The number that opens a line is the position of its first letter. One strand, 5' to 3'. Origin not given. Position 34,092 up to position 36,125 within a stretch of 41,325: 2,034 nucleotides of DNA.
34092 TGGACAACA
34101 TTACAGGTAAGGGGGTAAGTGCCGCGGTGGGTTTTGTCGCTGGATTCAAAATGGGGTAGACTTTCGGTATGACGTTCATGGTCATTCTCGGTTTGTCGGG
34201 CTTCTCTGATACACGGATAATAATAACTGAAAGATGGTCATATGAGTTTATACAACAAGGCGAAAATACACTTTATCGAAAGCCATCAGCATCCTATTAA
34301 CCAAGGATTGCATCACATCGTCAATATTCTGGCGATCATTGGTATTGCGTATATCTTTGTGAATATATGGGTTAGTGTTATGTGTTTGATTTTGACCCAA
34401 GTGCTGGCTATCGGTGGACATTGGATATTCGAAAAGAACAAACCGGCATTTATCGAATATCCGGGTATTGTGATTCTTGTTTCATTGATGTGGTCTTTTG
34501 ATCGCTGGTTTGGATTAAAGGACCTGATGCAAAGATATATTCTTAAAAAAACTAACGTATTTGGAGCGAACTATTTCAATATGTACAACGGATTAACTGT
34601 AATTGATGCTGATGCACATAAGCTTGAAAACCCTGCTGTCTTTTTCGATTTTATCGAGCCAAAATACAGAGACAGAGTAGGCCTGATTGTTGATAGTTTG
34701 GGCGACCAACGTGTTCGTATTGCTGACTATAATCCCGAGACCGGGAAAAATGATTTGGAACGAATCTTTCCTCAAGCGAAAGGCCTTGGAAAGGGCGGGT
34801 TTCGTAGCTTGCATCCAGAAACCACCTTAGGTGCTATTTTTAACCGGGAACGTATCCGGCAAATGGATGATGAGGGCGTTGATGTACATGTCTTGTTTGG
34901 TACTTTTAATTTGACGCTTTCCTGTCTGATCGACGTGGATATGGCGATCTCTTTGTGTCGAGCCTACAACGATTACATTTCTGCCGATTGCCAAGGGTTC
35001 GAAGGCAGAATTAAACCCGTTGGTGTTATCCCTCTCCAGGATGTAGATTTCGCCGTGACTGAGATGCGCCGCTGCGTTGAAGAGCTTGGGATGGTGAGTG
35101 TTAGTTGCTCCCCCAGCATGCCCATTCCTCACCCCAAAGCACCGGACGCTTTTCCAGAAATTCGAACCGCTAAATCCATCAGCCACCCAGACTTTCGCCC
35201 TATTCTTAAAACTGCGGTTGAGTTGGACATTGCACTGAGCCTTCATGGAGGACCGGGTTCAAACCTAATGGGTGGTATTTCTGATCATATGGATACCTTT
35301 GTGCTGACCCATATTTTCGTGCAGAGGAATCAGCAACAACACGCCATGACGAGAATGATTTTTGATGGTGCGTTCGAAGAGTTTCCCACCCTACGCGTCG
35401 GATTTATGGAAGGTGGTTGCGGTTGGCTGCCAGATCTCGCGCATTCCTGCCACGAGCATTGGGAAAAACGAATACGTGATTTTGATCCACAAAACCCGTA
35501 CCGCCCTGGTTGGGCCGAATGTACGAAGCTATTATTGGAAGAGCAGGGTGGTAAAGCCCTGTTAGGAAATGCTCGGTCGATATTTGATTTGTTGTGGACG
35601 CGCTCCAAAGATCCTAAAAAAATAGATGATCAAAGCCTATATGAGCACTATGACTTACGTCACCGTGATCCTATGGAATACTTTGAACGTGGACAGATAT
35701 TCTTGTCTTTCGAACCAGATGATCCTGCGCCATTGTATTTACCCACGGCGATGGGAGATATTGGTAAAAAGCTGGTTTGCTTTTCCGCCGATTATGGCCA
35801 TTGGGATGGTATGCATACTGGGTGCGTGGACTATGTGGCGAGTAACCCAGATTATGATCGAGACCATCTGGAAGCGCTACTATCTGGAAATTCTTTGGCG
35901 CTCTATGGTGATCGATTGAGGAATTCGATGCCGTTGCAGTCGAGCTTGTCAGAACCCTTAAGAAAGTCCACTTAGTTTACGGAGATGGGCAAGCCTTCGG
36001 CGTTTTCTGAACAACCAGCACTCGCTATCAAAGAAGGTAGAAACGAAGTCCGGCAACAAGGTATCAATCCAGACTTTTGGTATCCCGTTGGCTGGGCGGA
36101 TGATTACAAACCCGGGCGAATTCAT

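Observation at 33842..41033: Convergent membrane-anchored oxygenase / radical-SAM locus with no assignable pathway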

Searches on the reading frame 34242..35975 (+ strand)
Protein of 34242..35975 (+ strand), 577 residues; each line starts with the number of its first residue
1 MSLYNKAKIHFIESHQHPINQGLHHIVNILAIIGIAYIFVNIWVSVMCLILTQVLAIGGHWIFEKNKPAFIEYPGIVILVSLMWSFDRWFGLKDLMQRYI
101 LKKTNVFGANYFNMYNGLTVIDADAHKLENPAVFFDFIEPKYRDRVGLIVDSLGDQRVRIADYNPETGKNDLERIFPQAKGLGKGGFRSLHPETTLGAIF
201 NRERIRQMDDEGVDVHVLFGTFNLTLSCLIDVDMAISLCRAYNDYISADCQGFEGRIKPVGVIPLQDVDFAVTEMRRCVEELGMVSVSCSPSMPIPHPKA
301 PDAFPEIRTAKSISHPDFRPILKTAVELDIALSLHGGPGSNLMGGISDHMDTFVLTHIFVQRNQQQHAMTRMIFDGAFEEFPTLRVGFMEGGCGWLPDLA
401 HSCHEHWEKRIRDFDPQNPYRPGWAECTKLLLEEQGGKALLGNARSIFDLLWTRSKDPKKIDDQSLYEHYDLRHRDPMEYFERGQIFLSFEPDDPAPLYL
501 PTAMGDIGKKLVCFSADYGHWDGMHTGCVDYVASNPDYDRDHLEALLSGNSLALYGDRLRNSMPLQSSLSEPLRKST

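Call 3: search_protein_families(library=pfam, proteins=[window:34242-35975:+], max_evalue=0.01)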
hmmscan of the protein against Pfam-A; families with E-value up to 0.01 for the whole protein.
window:34242-35975:+ (577 aa): 2 families
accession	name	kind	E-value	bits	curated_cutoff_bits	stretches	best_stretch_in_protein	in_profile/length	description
PF04909.20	Amidohydro_2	-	3.3e-19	70.2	26.4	1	232-428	55-233/289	Amidohydrolase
PF06127.16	Mpo1-like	-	6.4e-10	39.5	24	1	10-87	10-89/95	2-hydroxy-palmitic acid dioxygenase Mpo1-like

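Call 4: search_protein_families(library=ncbifam, proteins=[window:34242-35975:+], max_evalue=0.01)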
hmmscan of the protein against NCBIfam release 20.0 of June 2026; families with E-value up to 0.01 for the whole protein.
window:34242-35975:+ (577 aa): 0 families

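Call 9: find_related_loci(query=window:34242-35975:+, collection=genome_contigs, flank=10000)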
Query window:34242-35975:+ (577 aa) in genome_contigs; peptide patterns used: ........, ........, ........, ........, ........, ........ (x = any residue, [..] = any of these).
47 stretches matched a pattern; 24 encode a relative of the query (tblastn E <= 1e-3); 24 distinct loci.
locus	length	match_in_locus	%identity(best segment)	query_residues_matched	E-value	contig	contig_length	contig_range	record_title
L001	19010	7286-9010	60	1-576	0e+0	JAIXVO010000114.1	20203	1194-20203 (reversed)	MAG: Cyanobacteriota bacterium isolate D1_MAG_00067 pond_D1_MAG_00067_000000000809, whole genome shotgun sequence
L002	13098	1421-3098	76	1-568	0e+0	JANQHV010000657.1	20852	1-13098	MAG: SAR324 cluster bacterium isolate PL24a_bin.25 k99_4973924, whole genome shotgun sequence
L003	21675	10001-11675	75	4-572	0e+0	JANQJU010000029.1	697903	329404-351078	MAG: SAR324 cluster bacterium isolate PL25a_bin.125 k99_1285216, whole genome shotgun sequence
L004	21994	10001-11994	70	1-564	0e+0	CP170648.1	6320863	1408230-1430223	MAG: Stenomitos frigidus ULC029 chromosome, complete genome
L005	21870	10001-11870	67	1-577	0e+0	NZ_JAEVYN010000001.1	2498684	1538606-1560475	Leptolyngbya sp. Cla-17 scaffold2_size2498688, whole genome shotgun sequence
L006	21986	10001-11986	69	1-564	0e+0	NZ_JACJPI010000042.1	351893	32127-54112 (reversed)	Leptolyngbya sp. FACHB-321 contig42, whole genome shotgun sequence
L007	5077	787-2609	66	1-577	0e+0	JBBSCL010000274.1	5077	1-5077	MAG: Leptolyngbyales cyanobacterium isolate metawrap_la6_18 metawrap_la6_18_K_353987_L_5077_cov_35.0650, whole genome sh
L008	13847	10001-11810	68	1-564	0e+0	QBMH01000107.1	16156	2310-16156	MAG: Leptolyngbya sp. isolate ULC077bin1 scaffold107_size16156, whole genome shotgun sequence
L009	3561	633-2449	66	1-577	0e+0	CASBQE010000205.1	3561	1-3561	MAG: uncultured cyanobacterium isolate PMM_0083 genome assembly, contig: PMM_0083_000000000205, whole genome shotgun seq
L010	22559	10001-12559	61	2-577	0e+0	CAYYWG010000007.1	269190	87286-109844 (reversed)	MAG TPA_asm: uncultured bacterium isolate binchicken_co311_241 genome assembly, contig: NODE_44_length_269190_cov_14.548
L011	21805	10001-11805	61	1-564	0e+0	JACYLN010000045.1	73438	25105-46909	MAG: Leptolyngbyaceae cyanobacterium C42_A2020_001 NODE_922_length_73438_cov_7.843629, whole genome shotgun sequence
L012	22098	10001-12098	69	1-564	0e+0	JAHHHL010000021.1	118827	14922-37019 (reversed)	MAG: Lyngbya sp. HA4199-MV5 scaffold_111_c1, whole genome shotgun sequence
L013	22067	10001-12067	67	1-577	0e+0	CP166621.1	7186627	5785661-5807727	MAG: Leptolyngbya sp. BL-A-14 chromosome, complete genome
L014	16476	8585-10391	66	1-577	0e+0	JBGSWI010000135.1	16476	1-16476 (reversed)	MAG: Leptolyngbyaceae cyanobacterium isolate JTS-AC478 k141_4178118, whole genome shotgun sequence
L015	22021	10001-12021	67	1-577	0e+0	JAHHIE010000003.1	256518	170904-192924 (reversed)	MAG: Stenomitos rutilans HA7619-LM2 scaffold_48_c1, whole genome shotgun sequence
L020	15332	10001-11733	84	1-577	0e+0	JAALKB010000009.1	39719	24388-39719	MAG: Gammaproteobacteria bacterium isolate MH1_Bin6 NODE_400_length_39719_cov_8.076190, whole genome shotgun sequence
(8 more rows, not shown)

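Call 12: search_solved_structures(query=window:34242-35975:+, max_evalue=1, show_alignments=2)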
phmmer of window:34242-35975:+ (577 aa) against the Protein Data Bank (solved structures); distinct sequences matched with E-value up to 1: 37.
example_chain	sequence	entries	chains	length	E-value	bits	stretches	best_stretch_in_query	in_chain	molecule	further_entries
8uyr_A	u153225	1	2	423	3.2e-21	78.5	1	143-398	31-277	DitZ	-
6omp_A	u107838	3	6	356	1.3e-14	56.7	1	197-423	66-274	PtmU3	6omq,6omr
2wm1_A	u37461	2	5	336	6.2e-12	47.9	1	203-395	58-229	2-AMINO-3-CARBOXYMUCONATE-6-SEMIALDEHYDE DECARBOXYLASE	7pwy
4ofc_A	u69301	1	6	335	6.3e-12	47.8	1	203-395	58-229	2-amino-3-carboxymuconate-6-semialdehyde decarboxylase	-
4ign_A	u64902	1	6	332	7.7e-12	47.6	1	203-395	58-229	2-amino-3-carboxymuconate-6-semialdehyde decarboxylase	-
4igm_A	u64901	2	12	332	7.7e-12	47.5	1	203-395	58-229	2-amino-3-carboxymuconate-6-semialdehyde decarboxylase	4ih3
8sm7_A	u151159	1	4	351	8.1e-12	47.5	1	210-406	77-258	Amidohydrolase 2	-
2dvt_A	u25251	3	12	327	1.6e-08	36.6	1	203-391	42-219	Thermophilic reversible gamma-resorcylate decarboxylase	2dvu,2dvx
3s4t_A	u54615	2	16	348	3.7e-07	32.1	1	203-388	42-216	Amidohydrolase 2 | Gamma-resorcylate decarboxylase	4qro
6m1w_B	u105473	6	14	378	9.1e-07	30.8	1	230-408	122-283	Amidohydrolase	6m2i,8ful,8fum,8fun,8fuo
8sm9_F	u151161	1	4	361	5.8e-06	28.1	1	296-401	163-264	Amidohydrolase 2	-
4inf_A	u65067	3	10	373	7.2e-06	27.8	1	202-386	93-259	METAL-DEPENDENT HYDROLASE | 5-Carboxyvanillate Decarboxylase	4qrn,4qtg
4qs5_A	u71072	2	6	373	7.2e-06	27.8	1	202-386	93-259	Ligw2 Decarboxylase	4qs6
6mgt_A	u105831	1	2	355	1.5e-05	26.8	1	183-280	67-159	2-amino-3-carboxymuconate 6-semialdehyde decarboxylase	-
4ifr_A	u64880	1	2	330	1.5e-05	26.8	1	183-280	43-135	2-amino-3-carboxymuconate 6-semialdehyde decarboxylase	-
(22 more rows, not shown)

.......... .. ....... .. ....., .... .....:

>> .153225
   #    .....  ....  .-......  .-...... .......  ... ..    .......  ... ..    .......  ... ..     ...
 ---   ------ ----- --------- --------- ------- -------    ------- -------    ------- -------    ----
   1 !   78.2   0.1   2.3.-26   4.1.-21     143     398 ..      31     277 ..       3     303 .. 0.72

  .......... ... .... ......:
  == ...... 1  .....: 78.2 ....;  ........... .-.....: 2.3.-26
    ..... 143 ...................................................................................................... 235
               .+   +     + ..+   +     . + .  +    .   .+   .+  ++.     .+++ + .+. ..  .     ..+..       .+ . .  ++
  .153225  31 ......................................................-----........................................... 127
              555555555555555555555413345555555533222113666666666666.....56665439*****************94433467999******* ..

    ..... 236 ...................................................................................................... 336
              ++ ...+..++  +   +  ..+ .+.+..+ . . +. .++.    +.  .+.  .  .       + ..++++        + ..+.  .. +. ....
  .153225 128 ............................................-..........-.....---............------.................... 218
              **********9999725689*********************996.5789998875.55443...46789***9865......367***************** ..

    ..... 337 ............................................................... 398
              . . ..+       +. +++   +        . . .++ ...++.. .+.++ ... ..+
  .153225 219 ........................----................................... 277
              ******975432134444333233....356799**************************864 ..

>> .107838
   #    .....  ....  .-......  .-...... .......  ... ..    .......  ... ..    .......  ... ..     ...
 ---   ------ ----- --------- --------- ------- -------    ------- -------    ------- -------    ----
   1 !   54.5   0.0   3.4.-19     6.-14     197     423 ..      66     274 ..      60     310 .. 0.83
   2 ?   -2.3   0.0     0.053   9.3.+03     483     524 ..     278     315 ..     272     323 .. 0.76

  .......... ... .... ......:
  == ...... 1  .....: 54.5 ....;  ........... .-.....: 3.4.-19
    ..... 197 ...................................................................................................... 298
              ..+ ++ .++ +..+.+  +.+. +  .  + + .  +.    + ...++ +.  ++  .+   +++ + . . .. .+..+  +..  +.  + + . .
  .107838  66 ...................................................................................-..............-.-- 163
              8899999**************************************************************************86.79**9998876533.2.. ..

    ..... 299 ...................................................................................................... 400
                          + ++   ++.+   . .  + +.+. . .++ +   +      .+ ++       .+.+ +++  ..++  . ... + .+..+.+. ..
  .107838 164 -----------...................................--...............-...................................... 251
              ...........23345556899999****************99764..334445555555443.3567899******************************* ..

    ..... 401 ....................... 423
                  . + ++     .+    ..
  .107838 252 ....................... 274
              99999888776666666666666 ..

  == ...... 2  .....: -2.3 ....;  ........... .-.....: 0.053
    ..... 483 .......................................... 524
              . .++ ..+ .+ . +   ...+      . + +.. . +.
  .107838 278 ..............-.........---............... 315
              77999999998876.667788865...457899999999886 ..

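Call 20: find_homologous_proteins(query=window:34242-35975:+, max_evalue=0.00001)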
Query window:34242-35975:+ (577 aa): 545 proteins with E <= 0.00001 among 7551 candidates; the best 120 are listed.
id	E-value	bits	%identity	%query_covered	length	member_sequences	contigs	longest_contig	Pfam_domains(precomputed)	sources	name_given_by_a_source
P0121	0.0e+0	1099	100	80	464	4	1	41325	PF04909.21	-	-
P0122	3.2e-270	916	83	78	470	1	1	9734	PF04909.21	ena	-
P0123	2.3e-254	863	77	79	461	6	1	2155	PF04909.21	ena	-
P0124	1.1e-252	858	76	79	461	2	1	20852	PF04909.21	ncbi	-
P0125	6.3e-248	842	75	79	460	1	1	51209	PF04909.21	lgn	-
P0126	9.8e-240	815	72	79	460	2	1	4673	PF04909.21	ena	-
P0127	4.2e-234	797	74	78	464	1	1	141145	PF04909.21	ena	-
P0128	5.3e-232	790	70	78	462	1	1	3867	PF04909.21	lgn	-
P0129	9.1e-232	789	69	78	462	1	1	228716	PF04909.21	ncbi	-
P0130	1.0e-231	789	69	78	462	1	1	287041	PF04909.21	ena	-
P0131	2.4e-231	787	71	79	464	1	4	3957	PF04909.21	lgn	-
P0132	6.7e-231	786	71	78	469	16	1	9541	PF04909.21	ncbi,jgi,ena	jgi:predicted TIM-barrel fold metal-dependent hydrolase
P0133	1.0e-230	785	69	78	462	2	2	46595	PF04909.21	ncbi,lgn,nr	ncbi:MAG: amidohydrolase family protein [Oscillatoria sp. PMC 1051.18]|nr:amidohydrolase family prot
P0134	1.1e-230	785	71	78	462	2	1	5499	PF04909.21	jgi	jgi:predicted TIM-barrel fold metal-dependent hydrolase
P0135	1.3e-230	785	70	78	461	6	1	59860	PF04909.21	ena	-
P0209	7.1e-224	763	68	78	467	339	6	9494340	PF04909.21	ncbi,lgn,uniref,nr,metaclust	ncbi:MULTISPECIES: amidohydrolase family protein [Nostocales]|uniref:Amidohydrolase n=3 Tax=Nostocal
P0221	7.2e-223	759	67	79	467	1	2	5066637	PF04909.21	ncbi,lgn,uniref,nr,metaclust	ncbi:amidohydrolase family protein [Synechococcus sp. PCC 7336]|uniref:amidohydrolase family protein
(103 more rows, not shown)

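Call 32: find_encoding_contigs(protein=P0125, flank=10000, max_places=2)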
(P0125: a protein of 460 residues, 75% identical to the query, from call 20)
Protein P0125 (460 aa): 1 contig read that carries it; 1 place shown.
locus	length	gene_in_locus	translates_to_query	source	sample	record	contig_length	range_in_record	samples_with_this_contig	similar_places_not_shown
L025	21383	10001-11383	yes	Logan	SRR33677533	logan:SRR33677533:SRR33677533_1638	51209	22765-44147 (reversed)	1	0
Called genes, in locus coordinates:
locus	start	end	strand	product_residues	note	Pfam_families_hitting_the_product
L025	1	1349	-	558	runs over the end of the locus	PF00916:Sulfate_transp, PF16983:MFS_MOT1 (weak), PF01740:STAS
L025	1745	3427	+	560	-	PF00662:Proton_antipo_N, PF00361:Proton_antipo_M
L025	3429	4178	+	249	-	-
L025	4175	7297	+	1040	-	PF10070:DabA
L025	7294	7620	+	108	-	PF00543:P-II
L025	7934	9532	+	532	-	PF02310:B12-binding, PF04055:Radical_SAM, PF13282:DUF4070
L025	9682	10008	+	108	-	PF06127:Mpo1-like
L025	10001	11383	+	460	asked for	PF04909:Amidohydro_2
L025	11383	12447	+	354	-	PF00355:Rieske, PF19112:VanA_C (faint)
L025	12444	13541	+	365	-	PF00355:Rieske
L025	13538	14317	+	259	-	PF00106:adh_short, PF13561:adh_short_C2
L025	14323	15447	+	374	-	PF01244:Peptidase_M19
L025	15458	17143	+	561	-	PF03321:GH3, PF23571:GH3_M, PF23572:GH3_C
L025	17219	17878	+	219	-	PF00535:Glycos_transf_2, PF10111:Glyco_tranf_2_2, PF13641:Glyco_tranf_2_3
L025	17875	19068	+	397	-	-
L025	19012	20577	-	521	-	PF02310:B12-binding, PF04055:Radical_SAM, PF13282:DUF4070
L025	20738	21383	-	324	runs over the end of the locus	PF03706:LPG_synthase_TM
